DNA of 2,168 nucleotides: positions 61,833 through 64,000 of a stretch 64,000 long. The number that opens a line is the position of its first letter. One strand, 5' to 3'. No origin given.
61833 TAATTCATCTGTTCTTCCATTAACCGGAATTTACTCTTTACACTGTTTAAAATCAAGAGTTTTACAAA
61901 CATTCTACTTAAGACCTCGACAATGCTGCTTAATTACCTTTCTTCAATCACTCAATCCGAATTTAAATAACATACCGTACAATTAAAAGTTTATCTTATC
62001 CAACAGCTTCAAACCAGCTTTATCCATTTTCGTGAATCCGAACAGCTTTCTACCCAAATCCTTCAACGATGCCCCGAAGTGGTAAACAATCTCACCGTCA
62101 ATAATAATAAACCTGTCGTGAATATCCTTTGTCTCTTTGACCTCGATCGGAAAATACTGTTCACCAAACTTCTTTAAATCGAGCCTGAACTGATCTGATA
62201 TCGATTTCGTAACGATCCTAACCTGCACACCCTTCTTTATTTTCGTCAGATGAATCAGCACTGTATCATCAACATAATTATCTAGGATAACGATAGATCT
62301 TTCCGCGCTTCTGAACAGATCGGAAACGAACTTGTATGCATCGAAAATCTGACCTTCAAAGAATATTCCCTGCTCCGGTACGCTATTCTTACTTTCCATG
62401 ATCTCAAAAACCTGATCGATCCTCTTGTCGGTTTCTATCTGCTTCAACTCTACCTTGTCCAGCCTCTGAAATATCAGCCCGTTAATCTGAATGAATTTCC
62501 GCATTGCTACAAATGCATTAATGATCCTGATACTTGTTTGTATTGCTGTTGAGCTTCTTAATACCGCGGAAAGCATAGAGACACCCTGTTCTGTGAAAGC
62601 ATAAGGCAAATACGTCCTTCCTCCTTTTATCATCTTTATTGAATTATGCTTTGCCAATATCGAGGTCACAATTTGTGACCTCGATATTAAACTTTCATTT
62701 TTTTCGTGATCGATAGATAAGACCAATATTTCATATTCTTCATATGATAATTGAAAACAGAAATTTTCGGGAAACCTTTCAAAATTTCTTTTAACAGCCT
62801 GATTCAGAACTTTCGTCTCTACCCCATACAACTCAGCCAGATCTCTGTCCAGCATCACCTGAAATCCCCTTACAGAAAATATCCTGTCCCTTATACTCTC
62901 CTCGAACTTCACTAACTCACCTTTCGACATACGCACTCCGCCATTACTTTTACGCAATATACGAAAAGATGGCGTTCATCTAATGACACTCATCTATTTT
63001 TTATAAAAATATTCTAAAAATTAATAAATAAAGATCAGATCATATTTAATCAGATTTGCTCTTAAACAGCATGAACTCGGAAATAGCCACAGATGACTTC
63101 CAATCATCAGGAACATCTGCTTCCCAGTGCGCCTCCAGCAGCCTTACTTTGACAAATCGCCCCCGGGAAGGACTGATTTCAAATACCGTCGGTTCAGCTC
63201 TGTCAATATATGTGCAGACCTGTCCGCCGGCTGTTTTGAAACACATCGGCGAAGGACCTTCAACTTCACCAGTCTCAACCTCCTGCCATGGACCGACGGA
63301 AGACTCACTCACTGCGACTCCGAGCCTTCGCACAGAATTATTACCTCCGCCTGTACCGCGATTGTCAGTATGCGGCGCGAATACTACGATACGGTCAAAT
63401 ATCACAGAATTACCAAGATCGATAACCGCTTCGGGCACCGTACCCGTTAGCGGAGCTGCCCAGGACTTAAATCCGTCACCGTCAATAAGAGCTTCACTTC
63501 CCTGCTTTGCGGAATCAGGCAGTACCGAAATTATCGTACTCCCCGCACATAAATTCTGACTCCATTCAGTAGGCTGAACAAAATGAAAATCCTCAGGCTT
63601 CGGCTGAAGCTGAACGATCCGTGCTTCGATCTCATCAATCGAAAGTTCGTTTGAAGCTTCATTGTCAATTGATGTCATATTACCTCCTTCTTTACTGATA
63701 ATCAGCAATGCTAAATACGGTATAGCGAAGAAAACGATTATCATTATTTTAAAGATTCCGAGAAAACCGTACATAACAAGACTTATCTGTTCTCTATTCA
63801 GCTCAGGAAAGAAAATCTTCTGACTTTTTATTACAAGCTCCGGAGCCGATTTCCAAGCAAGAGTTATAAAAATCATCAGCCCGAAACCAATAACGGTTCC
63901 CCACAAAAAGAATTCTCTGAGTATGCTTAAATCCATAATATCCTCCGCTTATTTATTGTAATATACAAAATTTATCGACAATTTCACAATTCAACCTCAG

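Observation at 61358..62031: Duplicated 3' end of the ORF6N-domain gene brackets an inserted foreign fragment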

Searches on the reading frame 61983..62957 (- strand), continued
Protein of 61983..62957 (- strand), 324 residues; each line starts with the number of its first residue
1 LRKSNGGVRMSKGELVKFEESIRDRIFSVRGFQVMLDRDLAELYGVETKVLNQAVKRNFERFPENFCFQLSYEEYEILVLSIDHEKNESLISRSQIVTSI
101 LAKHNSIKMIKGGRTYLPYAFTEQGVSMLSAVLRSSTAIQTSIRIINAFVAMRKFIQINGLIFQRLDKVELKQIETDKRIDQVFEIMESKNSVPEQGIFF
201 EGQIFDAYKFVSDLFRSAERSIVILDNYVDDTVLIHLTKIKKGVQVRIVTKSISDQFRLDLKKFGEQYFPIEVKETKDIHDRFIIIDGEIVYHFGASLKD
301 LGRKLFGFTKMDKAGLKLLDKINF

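Call 60: find_encoding_contigs(protein=window:61983-62930:-, flank=10000, max_places=6)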
Protein window:61983-62930:- (315 aa): 4 contigs read that carry it; 3 places shown.
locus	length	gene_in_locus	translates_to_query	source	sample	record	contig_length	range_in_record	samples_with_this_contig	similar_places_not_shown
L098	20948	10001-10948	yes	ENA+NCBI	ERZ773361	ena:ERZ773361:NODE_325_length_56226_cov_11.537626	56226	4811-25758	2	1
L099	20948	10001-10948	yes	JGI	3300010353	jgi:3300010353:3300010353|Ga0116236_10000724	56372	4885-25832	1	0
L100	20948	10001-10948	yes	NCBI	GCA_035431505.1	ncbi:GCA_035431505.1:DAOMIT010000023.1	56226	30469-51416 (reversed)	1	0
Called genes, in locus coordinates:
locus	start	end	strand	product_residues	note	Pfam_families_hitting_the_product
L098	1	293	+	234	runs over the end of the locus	PF14487:DarT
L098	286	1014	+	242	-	PF22397:NADAR-DarT1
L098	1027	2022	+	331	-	PF01073:3Beta_HSD, PF01370:Epimerase, PF02719:Polysacc_synt_2 (faint), PF07993:NAD_binding_4 (faint), PF16363:GDP_Man_Dehyd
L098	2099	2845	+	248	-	PF04055:Radical_SAM, PF13186:SPASM (weak)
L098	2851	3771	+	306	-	PF04055:Radical_SAM, PF13186:SPASM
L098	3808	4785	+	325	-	PF00535:Glycos_transf_2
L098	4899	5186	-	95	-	-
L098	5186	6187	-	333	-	-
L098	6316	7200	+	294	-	PF04343:DUF488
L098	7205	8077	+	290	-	PF00561:Abhydrolase_1, PF12146:Hydrolase_4, PF12697:Abhydrolase_6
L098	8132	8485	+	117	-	PF13744:HTH_37, PF01381:HTH_3, PF13443:HTH_26 (weak)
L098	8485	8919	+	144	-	-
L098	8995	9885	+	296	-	PF21742:DUF6868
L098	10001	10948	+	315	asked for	PF10543:ORF6N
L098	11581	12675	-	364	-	-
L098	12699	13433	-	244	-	-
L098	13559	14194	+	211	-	PF13527:Acetyltransf_9 (weak), PF00583:Acetyltransf_1, PF13508:Acetyltransf_7 (weak)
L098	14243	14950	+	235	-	PF21842:DUF6901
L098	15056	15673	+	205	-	-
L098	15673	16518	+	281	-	PF10962:DUF2764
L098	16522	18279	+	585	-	PF02874:ATP-synt_ab_N (weak), PF16886:ATP-synt_ab_Xtn, PF00006:ATP-synt_ab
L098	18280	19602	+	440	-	PF02874:ATP-synt_ab_N (weak), PF00006:ATP-synt_ab, PF22919:ATP-synt_VA_C (weak)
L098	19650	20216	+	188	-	PF01813:ATP-synt_D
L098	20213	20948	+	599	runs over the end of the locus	PF01496:V_ATPase_I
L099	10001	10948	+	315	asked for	PF10543:ORF6N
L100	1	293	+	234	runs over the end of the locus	PF14487:DarT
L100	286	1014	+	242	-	PF22397:NADAR-DarT1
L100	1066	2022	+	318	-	PF01073:3Beta_HSD, PF01370:Epimerase, PF02719:Polysacc_synt_2 (faint), PF07993:NAD_binding_4 (faint), PF16363:GDP_Man_Dehyd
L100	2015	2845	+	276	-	PF04055:Radical_SAM, PF13186:SPASM (weak)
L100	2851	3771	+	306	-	PF04055:Radical_SAM, PF13186:SPASM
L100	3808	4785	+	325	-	PF00535:Glycos_transf_2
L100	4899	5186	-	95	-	-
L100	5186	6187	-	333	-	-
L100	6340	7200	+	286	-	PF04343:DUF488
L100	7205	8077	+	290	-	PF00561:Abhydrolase_1, PF12146:Hydrolase_4, PF12697:Abhydrolase_6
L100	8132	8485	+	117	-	PF13744:HTH_37, PF01381:HTH_3, PF13443:HTH_26 (weak)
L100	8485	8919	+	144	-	-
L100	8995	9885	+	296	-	PF21742:DUF6868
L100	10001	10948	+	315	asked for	PF10543:ORF6N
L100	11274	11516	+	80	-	-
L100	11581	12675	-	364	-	-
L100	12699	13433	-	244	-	-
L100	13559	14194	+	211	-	PF13527:Acetyltransf_9 (weak), PF00583:Acetyltransf_1, PF13508:Acetyltransf_7 (weak)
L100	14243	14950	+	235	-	PF21842:DUF6901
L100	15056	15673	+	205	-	-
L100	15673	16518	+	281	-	PF10962:DUF2764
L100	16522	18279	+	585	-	PF02874:ATP-synt_ab_N (weak), PF16886:ATP-synt_ab_Xtn, PF00006:ATP-synt_ab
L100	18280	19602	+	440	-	PF02874:ATP-synt_ab_N (weak), PF00006:ATP-synt_ab, PF22919:ATP-synt_VA_C (weak)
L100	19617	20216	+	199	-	PF01813:ATP-synt_D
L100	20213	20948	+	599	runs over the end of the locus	PF01496:V_ATPase_I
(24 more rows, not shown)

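Call 64: search_dna_similar(query=window:61986-62957:-, collection=phages, mode=protein, max_rows=8)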
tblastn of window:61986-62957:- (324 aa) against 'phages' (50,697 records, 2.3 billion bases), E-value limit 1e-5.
Records with a match: 7; places in all: 10; records where one place covers at least 80% of the query: 0.
Best place of each record, by identity: <60% 7.
By first word of the organism name: Bacteriophage 7.
By host as written in the record: - 7.
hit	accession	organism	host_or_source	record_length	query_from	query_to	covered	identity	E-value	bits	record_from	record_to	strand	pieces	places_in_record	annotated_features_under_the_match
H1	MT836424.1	Bacteriophage sp.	human fecal samples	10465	158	320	50%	44.6%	1e-36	145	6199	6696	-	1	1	record has no annotation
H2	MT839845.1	Bacteriophage sp.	human fecal samples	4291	22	158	42%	52.6%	4e-31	129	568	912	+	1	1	record has no annotation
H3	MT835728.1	Bacteriophage sp.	human fecal samples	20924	158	311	48%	46.5%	2e-35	141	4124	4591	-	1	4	record has no annotation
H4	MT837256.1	Bacteriophage sp.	human fecal samples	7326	194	320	39%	53.5%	4e-29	153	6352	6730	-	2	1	record has no annotation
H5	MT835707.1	Bacteriophage sp.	human fecal samples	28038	8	156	46%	41.2%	6e-24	108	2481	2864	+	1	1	record has no annotation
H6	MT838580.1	Bacteriophage sp.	human fecal samples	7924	55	287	72%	26.1%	3e-13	76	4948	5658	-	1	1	record has no annotation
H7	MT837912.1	Bacteriophage sp.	human fecal samples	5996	116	175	19%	58.3%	1e-13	77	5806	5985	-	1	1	record has no annotation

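Call 65: search_dna_similar(query=window:61986-62957:-, collection=plasmids, mode=protein, max_rows=8)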
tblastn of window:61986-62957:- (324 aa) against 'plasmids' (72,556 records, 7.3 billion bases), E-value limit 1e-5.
Records with a match: 75; places in all: 108; records where one place covers at least 80% of the query: 7.
Best place of each record, by identity: <60% 75.
By first word of the organism name: Bacteroides 42; Parabacteroides 12; Legionella 7; Phocaeicola 5; Segatella 3; Sulfuricurvum 2; Haliovirga 1; Treponema 1; Butyrivibrio 1; Alistipes 1.
By predicted mobility (MOB-suite, as given by PLSDB): non-mobilizable 47; conjugative 22; mobilizable 6.
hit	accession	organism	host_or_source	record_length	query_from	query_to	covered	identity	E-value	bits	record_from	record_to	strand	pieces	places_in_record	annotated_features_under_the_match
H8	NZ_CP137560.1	Segatella hominis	Homo sapiens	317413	21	312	90%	51.5%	4e-85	286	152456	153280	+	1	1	ORF6N domain-containing protein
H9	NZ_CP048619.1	Legionella pneumophila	-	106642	21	323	94%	48.5%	6e-85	286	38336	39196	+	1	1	ORF6N domain-containing protein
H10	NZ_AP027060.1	Haliovirga abyssi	-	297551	19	322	94%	47.0%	1e-73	253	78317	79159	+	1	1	ORF6N domain-containing protein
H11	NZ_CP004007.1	Legionella oakridgensis ATCC 33761 = DSM 21215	-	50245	5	323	98%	44.0%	5e-76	260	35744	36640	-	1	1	ORF6N domain-containing protein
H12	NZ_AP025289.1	Treponema saccharophilum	-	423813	6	314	95%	43.0%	2e-68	238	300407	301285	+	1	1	ORF6N domain-containing protein | winged helix-turn-helix transcriptional regulator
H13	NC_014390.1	Butyrivibrio proteoclasticus B316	-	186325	7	313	95%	36.2%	2e-50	187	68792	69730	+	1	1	ORF6N domain-containing protein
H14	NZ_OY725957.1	Bacteroides finegoldii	-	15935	20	316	92%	27.9%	8e-29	124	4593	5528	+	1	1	ORF6N domain-containing protein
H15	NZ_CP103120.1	Bacteroides thetaiotaomicron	Homo sapiens,cell culture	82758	162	312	47%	51.9%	6e-38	150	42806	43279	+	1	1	rhuM: RhuM family protein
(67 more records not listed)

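Call 76: get_annotated_region(hit=H8, flank=1500)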
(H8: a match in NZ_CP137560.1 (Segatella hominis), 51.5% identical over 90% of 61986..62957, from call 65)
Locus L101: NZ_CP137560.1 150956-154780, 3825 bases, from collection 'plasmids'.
description: Segatella hominis strain HDD12 plasmid unnamed, complete sequence
organism: Segatella hominis (NCBI taxid 2518605)
taxonomy: Bacteria; Bacteroidota; Bacteroidia; Bacteroidales; Prevotellaceae; Segatella; Segatella hominis
host: -; source: Homo sapiens; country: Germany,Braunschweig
typing (MOB-suite, as given by PLSDB): non-mobilizable
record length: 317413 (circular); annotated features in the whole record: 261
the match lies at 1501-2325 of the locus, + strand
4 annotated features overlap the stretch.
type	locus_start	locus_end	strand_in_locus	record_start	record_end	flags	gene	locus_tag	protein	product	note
CDS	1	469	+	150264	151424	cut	-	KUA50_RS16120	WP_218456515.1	site-specific integrase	GO:0015074 - DNA integration [Evidence IEA]; GO:0006310 - DNA recombination [Evidence IEA]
CDS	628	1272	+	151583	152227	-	-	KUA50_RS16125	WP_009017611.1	recombinase family protein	-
CDS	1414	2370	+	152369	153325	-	-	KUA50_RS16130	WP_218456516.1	ORF6N domain-containing protein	-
CDS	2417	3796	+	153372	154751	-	-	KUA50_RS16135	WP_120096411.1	alpha/beta hydrolase-fold protein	-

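Call 77: get_annotated_region(hit=H9, flank=1500)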
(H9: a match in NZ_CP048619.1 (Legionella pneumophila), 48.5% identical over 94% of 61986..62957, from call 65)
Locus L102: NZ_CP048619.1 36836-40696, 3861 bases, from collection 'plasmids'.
description: Legionella pneumophila strain ERS1305867 plasmid unnamed, complete sequence
organism: Legionella pneumophila (NCBI taxid 446)
taxonomy: Bacteria; Pseudomonadota; Gammaproteobacteria; Legionellales; Legionellaceae; Legionella; Legionella pneumophila
host: -; source: -; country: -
typing (MOB-suite, as given by PLSDB): conjugative; relaxase MOBF; mating-pair formation MPF_F
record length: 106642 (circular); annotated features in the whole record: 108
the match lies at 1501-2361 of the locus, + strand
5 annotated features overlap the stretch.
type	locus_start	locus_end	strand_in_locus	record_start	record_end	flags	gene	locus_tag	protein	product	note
CDS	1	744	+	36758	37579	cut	-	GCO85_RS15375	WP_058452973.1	aminoglycoside adenylyltransferase family protein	-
CDS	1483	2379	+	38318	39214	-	-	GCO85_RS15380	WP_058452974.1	ORF6N domain-containing protein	-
CDS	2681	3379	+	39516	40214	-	-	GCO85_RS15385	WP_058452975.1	M15 family metallopeptidase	-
CDS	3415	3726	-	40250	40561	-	-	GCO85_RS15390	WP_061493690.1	hypothetical protein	-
CDS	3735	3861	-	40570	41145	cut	-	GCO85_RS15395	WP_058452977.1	pyridoxamine 5'-phosphate oxidase family protein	-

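Call 78: get_annotated_region(hit=H10, flank=1500)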
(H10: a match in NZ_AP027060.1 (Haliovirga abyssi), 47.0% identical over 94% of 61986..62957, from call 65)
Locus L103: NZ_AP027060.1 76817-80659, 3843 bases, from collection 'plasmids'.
description: Haliovirga abyssi strain IC12 plasmid pHIC, complete sequence
organism: Haliovirga abyssi (NCBI taxid 2996794)
taxonomy: Bacteria; Fusobacteriota; Fusobacteriia; Fusobacteriales; Haliovirgaceae; Haliovirga; Haliovirga abyssi
host: -; source: -; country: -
typing (MOB-suite, as given by PLSDB): non-mobilizable
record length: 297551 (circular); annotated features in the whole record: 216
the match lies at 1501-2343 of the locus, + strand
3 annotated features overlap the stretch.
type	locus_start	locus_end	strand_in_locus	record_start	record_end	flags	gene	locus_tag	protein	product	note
CDS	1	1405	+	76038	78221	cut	-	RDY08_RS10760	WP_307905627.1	TIM-barrel domain-containing protein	GO:0005975 - carbohydrate metabolic process [Evidence IEA]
CDS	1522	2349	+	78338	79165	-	-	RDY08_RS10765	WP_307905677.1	ORF6N domain-containing protein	-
CDS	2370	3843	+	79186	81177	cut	-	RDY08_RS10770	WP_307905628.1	serine protease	GO:0006508 - proteolysis [Evidence IEA]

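Call 79: get_annotated_region(hit=H12, flank=1500)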
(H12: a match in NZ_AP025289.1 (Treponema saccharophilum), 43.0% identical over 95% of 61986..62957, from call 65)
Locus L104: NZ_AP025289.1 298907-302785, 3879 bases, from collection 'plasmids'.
description: Treponema saccharophilum strain JCM 32279 plasmid pTS1, complete sequence
organism: Treponema saccharophilum (NCBI taxid 165)
taxonomy: Bacteria; Spirochaetota; Spirochaetia; Spirochaetales; Treponemataceae; Treponema; Treponema saccharophilum
host: -; source: -; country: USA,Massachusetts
typing (MOB-suite, as given by PLSDB): non-mobilizable
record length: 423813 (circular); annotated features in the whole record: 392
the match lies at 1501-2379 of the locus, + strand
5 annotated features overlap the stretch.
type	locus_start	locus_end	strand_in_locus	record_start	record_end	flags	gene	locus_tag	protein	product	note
CDS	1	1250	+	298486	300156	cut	-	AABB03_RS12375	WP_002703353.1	class I SAM-dependent DNA methyltransferase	-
CDS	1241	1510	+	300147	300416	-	-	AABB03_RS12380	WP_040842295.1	winged helix-turn-helix transcriptional regulator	-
CDS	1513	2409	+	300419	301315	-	-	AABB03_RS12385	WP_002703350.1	ORF6N domain-containing protein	-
CDS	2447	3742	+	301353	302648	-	-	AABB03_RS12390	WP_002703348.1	restriction endonuclease subunit S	-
CDS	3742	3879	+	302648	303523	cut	-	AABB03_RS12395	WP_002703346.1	protein adenylyltransferase Fic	-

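Call 80: get_annotated_region(hit=H13, flank=1500)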
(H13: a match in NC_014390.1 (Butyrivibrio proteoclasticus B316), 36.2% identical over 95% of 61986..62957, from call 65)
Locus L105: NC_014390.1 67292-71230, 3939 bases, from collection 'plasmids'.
description: Butyrivibrio proteoclasticus B316 plasmid pCY186, complete sequence
organism: Butyrivibrio proteoclasticus B316 (NCBI taxid 515622)
taxonomy: Bacteria; Bacillota; Clostridia; Lachnospirales; Lachnospiraceae; Butyrivibrio; Butyrivibrio proteoclasticus; Butyrivibrio proteoclasticus B316
host: -; source: -; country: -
typing (MOB-suite, as given by PLSDB): non-mobilizable; replicon rep_cluster_1089; mating-pair formation MPF_T
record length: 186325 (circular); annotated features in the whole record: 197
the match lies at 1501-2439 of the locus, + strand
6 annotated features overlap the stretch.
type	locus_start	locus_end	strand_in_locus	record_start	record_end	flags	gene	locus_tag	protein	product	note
CDS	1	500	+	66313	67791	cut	-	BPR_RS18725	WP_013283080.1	hypothetical protein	-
CDS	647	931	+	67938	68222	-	-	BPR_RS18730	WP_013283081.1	HU family DNA-binding protein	GO:0030261 - chromosome condensation [Evidence IEA]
CDS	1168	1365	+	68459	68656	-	-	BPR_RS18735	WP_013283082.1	hypothetical protein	-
CDS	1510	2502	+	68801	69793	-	-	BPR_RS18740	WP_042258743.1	ORF6N domain-containing protein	-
CDS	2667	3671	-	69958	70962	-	-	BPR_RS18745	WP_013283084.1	hypothetical protein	-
CDS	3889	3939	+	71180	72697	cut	-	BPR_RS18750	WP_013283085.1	hypothetical protein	-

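Call 89: search_solved_structures(query=window:61986-62957:-, max_evalue=1)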
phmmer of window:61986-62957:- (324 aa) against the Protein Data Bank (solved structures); distinct sequences matched with E-value up to 1: 0.

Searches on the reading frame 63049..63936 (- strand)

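Call 6: search_protein_families(library=pfam, proteins=[window:63049-63936:-], max_evalue=0.01)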
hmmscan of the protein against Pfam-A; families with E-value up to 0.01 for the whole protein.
window:63049-63936:- (296 aa): 2 families
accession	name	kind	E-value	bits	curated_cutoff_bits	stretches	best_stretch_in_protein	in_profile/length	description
PF21742.2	DUF6868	-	2.4e-12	47.8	27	1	1-80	1-79/80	Family of unknown function (DUF6868)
PF00754.31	F5_F8_type_C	-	4.3e-05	24.1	28.2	1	143-270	10-116/127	F5/8 type C domain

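Call 46: search_protein_families(library=padloc, proteins=[window:63049-63936:-], max_evalue=0.01)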
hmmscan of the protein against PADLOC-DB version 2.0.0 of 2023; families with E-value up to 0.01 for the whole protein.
window:63049-63936:- (296 aa): 0 families
